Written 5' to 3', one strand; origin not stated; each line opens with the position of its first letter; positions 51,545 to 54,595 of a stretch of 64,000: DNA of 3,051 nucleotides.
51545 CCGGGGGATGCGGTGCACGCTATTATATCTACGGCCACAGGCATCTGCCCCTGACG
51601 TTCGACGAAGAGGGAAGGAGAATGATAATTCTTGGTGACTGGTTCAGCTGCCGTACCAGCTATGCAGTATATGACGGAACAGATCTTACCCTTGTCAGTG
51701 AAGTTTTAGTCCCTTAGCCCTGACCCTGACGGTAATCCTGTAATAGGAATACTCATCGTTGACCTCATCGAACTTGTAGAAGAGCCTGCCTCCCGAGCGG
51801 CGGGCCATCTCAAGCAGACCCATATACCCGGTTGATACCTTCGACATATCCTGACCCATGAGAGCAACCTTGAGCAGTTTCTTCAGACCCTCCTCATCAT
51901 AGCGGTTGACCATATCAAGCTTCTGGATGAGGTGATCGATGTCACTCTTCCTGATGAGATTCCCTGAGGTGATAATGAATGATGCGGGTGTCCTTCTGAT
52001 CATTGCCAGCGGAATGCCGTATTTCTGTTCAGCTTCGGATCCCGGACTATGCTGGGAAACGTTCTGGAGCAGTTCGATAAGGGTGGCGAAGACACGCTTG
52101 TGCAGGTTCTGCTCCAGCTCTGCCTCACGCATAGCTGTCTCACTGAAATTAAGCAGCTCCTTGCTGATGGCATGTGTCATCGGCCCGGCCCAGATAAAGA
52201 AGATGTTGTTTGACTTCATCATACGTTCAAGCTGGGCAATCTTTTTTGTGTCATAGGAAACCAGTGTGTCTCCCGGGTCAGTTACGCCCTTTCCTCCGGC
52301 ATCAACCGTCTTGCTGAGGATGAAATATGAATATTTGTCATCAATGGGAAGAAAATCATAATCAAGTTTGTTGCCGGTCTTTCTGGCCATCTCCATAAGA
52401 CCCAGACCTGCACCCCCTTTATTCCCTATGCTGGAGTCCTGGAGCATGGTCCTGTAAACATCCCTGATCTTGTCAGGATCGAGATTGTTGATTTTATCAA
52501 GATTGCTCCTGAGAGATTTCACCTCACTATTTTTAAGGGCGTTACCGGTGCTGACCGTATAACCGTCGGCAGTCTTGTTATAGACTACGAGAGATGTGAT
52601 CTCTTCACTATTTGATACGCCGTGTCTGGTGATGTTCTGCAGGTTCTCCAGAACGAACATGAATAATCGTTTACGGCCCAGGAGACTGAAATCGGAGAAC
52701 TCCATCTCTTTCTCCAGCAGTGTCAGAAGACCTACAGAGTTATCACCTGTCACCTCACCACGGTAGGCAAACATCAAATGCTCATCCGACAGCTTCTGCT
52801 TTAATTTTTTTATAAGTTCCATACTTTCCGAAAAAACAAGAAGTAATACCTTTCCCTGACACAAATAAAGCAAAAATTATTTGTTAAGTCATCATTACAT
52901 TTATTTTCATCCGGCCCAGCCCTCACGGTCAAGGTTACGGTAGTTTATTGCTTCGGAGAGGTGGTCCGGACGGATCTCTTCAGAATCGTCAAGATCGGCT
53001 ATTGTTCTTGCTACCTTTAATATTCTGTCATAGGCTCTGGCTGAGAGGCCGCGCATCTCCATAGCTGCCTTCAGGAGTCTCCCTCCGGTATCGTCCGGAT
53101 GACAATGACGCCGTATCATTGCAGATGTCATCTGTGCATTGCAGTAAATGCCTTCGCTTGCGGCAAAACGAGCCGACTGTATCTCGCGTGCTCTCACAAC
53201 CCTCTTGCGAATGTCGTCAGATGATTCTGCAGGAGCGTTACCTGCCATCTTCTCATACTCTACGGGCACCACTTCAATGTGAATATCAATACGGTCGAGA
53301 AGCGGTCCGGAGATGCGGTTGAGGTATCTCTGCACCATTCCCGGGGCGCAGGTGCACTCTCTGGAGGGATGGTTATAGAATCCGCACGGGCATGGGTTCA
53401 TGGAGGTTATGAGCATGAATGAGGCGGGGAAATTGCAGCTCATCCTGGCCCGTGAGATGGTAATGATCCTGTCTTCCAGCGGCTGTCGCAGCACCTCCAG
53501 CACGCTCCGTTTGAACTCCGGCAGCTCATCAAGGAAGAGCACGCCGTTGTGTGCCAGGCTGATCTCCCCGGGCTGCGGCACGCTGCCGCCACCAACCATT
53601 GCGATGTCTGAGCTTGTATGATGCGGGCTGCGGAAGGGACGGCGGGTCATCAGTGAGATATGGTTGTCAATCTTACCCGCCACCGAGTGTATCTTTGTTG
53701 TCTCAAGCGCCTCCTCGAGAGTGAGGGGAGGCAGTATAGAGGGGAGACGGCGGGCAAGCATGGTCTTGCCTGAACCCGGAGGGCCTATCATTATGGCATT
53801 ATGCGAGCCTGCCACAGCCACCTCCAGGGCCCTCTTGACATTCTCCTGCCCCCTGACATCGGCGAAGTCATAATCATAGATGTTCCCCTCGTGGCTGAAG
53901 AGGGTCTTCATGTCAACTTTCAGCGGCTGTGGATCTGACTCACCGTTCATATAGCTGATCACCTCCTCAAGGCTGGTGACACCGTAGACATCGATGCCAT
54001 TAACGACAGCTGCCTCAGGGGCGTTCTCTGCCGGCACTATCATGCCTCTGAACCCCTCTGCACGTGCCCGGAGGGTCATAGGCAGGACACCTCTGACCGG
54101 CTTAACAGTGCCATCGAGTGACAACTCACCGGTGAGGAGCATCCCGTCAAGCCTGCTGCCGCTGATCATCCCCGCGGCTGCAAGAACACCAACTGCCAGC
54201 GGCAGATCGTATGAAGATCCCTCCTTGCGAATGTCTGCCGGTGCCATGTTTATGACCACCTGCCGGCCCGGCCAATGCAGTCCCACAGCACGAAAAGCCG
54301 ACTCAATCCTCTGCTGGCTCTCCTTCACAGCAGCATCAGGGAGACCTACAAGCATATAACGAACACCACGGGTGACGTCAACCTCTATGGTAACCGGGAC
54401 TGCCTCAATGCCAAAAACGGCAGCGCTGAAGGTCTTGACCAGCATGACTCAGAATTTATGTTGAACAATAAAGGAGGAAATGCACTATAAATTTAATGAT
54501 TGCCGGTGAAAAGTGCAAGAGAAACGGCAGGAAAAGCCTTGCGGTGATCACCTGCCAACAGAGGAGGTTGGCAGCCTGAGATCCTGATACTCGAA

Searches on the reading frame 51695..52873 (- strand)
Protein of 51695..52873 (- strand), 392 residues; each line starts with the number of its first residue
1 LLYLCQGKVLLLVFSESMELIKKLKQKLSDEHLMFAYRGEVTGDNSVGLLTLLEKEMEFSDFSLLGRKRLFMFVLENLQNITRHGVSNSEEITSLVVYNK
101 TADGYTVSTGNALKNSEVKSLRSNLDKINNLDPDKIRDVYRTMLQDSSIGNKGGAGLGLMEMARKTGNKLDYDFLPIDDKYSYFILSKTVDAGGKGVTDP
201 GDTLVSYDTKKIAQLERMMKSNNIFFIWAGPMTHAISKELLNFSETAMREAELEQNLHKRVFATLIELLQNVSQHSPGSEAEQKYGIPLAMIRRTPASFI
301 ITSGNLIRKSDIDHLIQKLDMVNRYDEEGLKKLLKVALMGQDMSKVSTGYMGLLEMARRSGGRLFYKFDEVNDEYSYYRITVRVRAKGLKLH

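Call 70: search_protein_families(library=pfam, proteins=[window:51695-52873:-], max_evalue=0.00001)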
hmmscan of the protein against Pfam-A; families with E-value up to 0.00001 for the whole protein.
window:51695-52873:- (392 aa): 1 family
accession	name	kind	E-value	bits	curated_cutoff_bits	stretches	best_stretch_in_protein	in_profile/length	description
PF19788.4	DUF6272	-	2e-61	206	26.6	2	67-184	12-134/134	Family of unknown function (DUF6272)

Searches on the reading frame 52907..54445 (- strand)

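Call 70: search_protein_families(library=pfam, proteins=[window:52907-54445:-], max_evalue=0.00001)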
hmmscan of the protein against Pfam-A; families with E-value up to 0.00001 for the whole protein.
window:52907-54445:- (512 aa): 5 families
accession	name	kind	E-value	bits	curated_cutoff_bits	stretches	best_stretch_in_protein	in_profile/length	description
PF01078.27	Mg_chelatase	-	2.4e-96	321.5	20.3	1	193-399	1-206/207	Magnesium chelatase, subunit ChlI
PF13541.12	ChlI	-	3e-40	137.3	27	1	20-141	1-121/121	Subunit ChlI of Mg-chelatase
PF13335.12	Mg_chelatase_C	-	6.6e-34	116.8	26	1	407-503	2-94/94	Magnesium chelatase, subunit ChlI C-terminal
PF07728.20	AAA_5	-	7.5e-11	42.6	22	1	217-353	2-125/139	AAA domain (dynein-related subfamily)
PF00493.29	MCM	-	7e-07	29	23.3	0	291-359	113-180/224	MCM P-loop domain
